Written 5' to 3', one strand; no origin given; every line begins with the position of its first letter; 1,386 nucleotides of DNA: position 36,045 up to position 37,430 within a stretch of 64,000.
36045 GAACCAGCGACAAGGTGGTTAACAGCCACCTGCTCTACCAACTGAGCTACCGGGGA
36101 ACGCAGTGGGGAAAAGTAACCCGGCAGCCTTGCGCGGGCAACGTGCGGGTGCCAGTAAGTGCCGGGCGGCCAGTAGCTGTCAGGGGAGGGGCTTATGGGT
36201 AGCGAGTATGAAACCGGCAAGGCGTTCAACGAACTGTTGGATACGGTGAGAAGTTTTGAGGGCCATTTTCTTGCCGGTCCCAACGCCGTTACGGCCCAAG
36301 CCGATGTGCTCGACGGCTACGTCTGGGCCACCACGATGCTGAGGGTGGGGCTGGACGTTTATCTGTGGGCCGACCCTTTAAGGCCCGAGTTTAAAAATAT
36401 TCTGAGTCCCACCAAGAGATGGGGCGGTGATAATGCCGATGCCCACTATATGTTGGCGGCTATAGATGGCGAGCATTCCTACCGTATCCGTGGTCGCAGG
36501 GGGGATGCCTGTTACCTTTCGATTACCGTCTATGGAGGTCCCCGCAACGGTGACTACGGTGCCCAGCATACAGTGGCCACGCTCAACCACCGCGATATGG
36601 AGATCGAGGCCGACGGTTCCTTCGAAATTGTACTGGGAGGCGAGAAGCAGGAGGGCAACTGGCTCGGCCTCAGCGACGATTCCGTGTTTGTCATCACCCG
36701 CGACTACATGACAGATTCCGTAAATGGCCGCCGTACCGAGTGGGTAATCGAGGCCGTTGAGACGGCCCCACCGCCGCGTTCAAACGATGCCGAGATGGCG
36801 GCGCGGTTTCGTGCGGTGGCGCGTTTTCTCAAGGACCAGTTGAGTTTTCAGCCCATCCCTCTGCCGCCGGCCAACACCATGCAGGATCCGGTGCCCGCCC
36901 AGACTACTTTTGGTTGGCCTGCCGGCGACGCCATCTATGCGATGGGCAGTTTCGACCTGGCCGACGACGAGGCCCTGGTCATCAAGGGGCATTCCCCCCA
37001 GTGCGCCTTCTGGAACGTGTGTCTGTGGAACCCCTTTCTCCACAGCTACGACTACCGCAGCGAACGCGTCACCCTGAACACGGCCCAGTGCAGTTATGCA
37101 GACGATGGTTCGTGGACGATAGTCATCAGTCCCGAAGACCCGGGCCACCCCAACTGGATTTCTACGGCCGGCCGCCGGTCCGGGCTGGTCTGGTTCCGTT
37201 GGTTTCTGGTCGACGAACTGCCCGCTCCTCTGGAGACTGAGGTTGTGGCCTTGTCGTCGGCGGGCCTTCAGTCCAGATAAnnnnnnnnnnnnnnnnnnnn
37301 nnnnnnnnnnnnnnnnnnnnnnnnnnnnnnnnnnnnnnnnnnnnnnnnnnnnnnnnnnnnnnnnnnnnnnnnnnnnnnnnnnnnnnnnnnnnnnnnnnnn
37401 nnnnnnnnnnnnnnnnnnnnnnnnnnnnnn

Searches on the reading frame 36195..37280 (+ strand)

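Call 70: search_protein_families(library=pfam, proteins=[window:36195-37280:+], max_evalue=0.00001)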
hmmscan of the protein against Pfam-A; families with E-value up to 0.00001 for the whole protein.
window:36195-37280:+ (361 aa): 1 family
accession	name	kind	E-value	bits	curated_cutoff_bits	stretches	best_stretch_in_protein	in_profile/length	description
PF06742.16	DUF1214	-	2.3e-16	60.7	25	2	89-173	15-110/112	Protein of unknown function (DUF1214)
